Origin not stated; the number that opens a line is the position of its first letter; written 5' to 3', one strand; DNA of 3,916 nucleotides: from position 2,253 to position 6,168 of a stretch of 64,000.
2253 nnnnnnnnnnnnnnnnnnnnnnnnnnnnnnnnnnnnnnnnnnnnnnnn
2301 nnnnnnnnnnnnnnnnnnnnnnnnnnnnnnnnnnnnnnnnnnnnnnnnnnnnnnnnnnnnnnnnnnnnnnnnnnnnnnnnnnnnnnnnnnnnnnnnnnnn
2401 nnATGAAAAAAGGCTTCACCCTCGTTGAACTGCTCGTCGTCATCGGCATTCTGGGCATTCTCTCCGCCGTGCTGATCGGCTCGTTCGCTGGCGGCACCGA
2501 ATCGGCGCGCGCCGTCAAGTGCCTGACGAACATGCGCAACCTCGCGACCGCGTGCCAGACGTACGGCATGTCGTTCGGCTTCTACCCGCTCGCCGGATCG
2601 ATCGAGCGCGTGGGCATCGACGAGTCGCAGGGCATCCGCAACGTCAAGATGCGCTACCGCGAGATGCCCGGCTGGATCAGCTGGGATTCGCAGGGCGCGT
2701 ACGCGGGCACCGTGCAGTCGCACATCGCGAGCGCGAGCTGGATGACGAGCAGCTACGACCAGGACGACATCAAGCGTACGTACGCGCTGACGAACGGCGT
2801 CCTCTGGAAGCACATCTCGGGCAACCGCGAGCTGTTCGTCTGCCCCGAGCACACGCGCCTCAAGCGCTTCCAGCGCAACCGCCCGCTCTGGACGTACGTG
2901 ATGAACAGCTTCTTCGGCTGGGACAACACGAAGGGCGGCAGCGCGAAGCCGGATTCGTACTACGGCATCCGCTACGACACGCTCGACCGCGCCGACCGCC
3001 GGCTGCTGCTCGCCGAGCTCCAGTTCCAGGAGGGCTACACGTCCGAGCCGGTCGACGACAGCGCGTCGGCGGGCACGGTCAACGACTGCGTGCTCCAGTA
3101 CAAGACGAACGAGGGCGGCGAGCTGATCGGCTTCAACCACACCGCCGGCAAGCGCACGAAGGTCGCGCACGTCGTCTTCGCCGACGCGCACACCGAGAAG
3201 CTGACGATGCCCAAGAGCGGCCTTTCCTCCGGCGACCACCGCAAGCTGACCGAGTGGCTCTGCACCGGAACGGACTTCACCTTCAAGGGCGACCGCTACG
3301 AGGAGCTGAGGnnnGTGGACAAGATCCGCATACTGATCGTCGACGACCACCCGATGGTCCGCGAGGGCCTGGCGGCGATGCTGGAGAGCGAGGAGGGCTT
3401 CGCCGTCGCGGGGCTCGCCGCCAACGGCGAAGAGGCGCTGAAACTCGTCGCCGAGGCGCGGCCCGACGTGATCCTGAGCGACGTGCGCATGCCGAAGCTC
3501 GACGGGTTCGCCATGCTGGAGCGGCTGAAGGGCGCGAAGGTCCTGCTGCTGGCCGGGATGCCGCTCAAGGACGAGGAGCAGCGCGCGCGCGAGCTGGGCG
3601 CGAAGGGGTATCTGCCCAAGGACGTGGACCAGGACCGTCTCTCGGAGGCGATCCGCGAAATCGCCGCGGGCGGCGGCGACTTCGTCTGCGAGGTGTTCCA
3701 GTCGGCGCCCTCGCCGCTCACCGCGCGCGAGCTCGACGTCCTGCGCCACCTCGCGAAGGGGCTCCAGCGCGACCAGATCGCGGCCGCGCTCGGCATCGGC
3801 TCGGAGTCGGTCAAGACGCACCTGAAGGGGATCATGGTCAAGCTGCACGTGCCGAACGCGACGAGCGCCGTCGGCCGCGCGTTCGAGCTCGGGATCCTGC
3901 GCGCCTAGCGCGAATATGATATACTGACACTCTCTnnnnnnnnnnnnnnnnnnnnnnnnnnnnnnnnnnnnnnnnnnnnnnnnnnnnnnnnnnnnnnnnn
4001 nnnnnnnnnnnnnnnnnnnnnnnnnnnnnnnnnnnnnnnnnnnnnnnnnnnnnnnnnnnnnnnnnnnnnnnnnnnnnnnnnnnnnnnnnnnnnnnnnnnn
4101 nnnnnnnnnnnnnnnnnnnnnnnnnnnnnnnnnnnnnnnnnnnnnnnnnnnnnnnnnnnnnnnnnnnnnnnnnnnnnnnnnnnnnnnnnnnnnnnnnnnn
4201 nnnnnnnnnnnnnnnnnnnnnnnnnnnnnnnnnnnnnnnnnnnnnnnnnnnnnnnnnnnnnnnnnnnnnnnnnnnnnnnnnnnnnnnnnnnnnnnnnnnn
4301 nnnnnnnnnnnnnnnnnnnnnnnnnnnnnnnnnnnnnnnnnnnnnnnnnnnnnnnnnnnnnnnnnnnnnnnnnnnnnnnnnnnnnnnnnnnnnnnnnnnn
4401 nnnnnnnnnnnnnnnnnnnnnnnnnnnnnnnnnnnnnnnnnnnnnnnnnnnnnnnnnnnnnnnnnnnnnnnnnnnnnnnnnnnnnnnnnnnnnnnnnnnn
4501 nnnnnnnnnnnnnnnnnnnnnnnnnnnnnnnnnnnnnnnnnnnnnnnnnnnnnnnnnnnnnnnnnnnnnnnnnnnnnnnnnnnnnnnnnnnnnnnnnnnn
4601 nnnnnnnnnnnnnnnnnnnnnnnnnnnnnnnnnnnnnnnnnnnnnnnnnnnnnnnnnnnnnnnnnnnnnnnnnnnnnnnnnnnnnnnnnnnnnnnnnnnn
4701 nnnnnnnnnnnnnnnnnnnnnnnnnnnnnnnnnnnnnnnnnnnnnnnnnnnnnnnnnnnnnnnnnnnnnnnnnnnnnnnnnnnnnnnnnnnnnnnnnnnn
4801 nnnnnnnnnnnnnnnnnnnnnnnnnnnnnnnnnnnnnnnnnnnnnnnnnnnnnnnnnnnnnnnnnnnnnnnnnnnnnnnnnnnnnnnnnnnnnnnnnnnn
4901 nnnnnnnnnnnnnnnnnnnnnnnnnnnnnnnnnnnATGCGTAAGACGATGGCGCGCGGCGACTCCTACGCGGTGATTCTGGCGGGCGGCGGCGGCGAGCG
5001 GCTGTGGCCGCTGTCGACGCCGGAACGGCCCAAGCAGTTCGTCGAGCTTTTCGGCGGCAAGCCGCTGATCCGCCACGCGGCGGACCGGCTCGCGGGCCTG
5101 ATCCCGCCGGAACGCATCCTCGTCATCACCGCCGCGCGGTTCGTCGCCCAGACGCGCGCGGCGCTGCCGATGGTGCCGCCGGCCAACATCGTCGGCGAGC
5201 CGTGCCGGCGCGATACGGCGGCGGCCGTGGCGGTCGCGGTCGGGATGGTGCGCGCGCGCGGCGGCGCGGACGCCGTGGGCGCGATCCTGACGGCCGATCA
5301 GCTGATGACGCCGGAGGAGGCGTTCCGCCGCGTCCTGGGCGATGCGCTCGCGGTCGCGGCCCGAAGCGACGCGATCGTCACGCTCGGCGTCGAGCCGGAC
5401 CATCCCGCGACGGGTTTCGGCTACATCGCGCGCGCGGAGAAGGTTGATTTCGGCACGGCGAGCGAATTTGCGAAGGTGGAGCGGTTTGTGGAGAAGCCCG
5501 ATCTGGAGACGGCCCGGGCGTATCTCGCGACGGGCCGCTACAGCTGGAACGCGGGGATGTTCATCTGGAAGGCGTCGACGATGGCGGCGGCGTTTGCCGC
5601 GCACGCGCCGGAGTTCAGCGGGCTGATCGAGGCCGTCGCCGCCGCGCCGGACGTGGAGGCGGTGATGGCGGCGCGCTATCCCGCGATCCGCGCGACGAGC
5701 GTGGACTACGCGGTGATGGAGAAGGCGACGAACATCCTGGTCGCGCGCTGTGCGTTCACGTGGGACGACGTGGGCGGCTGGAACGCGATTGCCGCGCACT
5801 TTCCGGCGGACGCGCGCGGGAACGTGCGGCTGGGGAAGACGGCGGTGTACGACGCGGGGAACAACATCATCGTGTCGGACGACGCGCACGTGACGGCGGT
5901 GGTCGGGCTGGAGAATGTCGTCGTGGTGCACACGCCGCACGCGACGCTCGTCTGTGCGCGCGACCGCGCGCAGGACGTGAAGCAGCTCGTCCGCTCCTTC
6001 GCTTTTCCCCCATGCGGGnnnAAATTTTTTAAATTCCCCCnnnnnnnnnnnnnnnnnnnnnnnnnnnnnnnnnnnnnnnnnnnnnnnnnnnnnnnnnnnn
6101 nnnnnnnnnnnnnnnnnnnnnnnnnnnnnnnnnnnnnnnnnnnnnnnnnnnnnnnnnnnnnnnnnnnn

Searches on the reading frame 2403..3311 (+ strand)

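Call 77: search_protein_families(library=pfam, proteins=[window:2403-3311:+], max_evalue=0.001)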
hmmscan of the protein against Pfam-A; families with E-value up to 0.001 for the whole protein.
window:2403-3311:+ (303 aa): 1 family
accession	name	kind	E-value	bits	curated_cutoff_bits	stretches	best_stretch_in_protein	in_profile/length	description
PF07963.17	N_methyl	-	6.7e-07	29.1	21.2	1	2-24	4-26/27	Prokaryotic N-terminal methylation motif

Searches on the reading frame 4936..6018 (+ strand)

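Call 77: search_protein_families(library=pfam, proteins=[window:4936-6018:+], max_evalue=0.001)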
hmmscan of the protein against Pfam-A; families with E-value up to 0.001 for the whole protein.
window:4936-6018:+ (361 aa): 3 families
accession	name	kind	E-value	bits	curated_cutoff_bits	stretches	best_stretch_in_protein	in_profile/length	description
PF00483.29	NTP_transferase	-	3.4e-34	119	21.2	1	12-290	2-240/245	Nucleotidyl transferase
PF22640.1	ManC_GMP_beta-helix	-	2e-14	53.7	27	1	306-353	7-53/55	MannoseP isomerase/GMP-like beta-helix domain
PF12804.13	NTP_transf_3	-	4.1e-10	40.5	27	1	12-147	1-119/160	MobA-like NTP transferase domain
